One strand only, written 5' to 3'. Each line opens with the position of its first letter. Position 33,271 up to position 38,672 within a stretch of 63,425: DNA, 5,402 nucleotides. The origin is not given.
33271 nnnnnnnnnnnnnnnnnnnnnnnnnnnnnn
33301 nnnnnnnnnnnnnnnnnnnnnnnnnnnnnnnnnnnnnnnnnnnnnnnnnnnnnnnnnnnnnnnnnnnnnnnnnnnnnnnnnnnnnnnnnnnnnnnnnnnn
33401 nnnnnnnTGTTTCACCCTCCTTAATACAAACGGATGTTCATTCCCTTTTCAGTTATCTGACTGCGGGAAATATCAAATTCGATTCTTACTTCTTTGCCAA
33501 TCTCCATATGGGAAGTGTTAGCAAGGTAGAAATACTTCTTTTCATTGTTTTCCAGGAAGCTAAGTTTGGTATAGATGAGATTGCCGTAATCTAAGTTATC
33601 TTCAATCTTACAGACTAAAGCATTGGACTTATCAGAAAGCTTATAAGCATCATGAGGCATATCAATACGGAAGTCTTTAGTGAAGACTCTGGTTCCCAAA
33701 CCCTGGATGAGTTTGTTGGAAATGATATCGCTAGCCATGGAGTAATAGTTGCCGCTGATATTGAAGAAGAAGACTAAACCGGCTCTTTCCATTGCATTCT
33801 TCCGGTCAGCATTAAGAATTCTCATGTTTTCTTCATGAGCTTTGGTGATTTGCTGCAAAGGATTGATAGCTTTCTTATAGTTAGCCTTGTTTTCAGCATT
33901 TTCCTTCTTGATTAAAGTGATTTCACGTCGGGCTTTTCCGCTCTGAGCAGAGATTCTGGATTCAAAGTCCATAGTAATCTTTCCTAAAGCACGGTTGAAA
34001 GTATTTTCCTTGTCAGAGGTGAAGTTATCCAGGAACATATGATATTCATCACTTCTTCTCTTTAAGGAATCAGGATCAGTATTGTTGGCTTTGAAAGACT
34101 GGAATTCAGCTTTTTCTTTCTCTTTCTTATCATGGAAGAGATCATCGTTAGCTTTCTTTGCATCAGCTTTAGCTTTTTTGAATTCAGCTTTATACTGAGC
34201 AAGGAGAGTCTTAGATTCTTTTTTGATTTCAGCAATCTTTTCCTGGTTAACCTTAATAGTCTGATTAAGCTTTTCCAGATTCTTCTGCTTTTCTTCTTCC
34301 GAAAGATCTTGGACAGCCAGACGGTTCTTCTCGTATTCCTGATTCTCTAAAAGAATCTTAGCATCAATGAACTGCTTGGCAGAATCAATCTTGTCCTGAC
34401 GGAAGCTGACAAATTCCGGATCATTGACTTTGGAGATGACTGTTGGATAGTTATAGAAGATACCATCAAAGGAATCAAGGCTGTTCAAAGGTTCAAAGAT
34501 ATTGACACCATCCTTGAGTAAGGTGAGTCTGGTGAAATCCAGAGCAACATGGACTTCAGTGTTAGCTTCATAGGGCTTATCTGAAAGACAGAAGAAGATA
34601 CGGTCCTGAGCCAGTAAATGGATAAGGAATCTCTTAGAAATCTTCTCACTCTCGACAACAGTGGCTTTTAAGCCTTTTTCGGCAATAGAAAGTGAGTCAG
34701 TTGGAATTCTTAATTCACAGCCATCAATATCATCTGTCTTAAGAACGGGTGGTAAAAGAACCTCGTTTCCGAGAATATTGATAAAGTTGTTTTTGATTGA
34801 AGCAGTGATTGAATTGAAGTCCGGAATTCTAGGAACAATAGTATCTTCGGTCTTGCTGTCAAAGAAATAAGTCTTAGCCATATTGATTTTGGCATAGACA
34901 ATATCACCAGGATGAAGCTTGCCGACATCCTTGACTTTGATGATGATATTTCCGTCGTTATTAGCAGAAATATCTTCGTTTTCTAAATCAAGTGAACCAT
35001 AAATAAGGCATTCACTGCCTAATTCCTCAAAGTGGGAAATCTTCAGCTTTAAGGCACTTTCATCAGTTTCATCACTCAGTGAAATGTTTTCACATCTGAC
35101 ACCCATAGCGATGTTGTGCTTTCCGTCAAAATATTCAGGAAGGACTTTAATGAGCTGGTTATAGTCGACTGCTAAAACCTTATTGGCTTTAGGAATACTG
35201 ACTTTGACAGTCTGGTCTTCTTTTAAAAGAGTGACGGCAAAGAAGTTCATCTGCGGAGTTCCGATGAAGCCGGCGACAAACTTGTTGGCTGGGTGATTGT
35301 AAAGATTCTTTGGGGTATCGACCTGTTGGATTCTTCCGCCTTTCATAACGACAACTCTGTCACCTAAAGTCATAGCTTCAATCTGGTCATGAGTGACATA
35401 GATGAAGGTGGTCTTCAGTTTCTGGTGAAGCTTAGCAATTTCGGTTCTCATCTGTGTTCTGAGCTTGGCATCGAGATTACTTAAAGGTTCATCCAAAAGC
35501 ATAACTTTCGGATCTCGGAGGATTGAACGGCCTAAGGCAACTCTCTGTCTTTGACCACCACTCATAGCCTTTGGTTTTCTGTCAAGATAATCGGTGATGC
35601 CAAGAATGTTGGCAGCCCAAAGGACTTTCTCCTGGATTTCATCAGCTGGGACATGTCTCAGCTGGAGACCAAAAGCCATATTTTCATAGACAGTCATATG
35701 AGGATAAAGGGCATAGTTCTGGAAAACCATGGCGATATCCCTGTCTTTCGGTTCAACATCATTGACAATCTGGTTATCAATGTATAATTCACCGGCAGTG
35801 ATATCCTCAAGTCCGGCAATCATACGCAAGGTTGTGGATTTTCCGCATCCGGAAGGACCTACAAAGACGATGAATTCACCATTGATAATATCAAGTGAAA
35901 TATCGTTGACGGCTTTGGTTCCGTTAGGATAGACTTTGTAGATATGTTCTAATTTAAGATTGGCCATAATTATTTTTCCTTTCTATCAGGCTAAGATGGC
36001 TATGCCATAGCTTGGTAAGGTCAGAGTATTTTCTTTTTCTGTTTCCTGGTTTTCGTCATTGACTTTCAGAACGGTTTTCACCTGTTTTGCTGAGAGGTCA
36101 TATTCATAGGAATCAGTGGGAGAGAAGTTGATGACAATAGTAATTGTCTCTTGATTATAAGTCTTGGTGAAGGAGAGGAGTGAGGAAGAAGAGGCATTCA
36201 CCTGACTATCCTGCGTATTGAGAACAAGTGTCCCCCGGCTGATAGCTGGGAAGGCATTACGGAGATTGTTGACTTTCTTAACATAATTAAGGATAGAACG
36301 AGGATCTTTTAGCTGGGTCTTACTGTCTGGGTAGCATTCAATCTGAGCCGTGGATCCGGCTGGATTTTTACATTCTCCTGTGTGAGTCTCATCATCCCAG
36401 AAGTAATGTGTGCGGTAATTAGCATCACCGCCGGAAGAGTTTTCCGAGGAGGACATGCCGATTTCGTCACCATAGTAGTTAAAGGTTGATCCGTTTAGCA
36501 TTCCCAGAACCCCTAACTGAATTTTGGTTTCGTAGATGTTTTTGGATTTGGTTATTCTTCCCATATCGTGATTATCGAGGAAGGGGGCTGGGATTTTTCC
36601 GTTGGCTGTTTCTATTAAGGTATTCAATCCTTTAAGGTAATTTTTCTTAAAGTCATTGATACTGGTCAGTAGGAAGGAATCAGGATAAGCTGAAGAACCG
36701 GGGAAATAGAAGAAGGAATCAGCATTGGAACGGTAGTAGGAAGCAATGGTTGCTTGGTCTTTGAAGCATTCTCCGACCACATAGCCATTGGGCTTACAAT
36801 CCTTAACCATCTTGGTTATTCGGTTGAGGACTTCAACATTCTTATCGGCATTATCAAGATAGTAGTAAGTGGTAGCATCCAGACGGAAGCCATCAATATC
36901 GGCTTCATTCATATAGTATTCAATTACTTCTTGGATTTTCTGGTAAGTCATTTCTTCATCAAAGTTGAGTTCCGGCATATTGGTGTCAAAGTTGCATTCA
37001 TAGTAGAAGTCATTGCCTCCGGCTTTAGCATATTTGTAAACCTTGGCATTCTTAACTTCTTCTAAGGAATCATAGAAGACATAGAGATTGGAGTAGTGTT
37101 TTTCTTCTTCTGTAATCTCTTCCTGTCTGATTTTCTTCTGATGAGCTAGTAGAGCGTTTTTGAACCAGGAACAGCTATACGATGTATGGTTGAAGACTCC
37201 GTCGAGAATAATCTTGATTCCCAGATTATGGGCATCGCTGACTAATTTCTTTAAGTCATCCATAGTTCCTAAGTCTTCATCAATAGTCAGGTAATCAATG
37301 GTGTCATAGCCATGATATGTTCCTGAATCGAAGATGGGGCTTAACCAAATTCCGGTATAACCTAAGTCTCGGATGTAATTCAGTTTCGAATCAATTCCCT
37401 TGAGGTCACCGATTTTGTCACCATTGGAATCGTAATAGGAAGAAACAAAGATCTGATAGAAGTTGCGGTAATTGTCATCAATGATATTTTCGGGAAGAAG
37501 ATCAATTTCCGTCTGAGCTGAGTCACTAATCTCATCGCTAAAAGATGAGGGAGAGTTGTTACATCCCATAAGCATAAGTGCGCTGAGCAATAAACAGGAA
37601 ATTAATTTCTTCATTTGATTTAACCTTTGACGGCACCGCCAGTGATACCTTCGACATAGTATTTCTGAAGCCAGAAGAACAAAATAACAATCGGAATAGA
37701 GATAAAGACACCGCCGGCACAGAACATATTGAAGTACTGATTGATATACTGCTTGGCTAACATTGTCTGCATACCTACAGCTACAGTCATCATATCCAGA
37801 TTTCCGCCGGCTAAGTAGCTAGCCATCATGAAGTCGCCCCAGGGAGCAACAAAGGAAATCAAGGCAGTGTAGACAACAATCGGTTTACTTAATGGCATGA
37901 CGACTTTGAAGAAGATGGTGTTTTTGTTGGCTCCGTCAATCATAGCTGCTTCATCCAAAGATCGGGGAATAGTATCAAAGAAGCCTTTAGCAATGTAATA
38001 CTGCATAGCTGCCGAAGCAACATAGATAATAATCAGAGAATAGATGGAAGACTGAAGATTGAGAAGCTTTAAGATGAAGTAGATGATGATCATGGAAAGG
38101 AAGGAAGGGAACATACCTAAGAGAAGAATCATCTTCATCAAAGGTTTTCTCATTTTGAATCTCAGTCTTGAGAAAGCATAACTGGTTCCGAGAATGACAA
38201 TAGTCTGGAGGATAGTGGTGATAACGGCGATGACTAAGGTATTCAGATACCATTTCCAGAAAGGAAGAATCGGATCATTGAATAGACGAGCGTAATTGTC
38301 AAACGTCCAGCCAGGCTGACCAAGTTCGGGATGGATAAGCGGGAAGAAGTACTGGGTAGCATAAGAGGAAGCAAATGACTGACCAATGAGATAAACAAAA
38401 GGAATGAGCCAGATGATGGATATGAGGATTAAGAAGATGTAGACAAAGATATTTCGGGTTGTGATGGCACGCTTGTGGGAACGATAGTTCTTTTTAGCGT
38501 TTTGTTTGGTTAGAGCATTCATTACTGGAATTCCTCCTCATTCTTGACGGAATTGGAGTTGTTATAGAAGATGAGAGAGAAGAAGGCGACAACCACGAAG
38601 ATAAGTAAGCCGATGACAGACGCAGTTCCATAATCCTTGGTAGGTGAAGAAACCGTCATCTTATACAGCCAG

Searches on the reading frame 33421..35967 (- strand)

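Call 79: search_protein_families(library=pfam, proteins=[window:33421-35967:-], max_evalue=0.00001)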
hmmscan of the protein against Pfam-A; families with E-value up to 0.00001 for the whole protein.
window:33421-35967:- (848 aa): 1 family
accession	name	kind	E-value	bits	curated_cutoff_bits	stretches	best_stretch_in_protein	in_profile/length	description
PF00005.33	ABC_tran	-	9.8e-34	117.3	25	1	20-162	1-136/137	ABC transporter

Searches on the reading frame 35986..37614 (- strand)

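Call 79: search_protein_families(library=pfam, proteins=[window:35986-37614:-], max_evalue=0.00001)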
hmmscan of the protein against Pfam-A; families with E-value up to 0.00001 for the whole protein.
window:35986-37614:- (542 aa): 2 families
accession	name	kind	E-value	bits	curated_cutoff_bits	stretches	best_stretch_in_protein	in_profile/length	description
PF00128.31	Alpha-amylase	-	2.8e-69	234.9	22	1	54-461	1-446/446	Alpha amylase, catalytic domain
PF16657.11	Malt_amylase_C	-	6.2e-07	29.9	27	1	472-540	6-75/75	Maltogenic Amylase, C-terminal domain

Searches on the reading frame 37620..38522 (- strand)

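Call 41: search_protein_families(library=pfam, proteins=[window:37620-38522:-], max_evalue=0.001)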
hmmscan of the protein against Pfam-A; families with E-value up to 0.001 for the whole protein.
window:37620-38522:- (300 aa): 1 family
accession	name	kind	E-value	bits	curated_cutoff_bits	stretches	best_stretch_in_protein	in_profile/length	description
PF00528.27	BPD_transp_1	-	1.2e-18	67.9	26.4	1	109-291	2-180/184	Binding-protein-dependent transport system inner membrane component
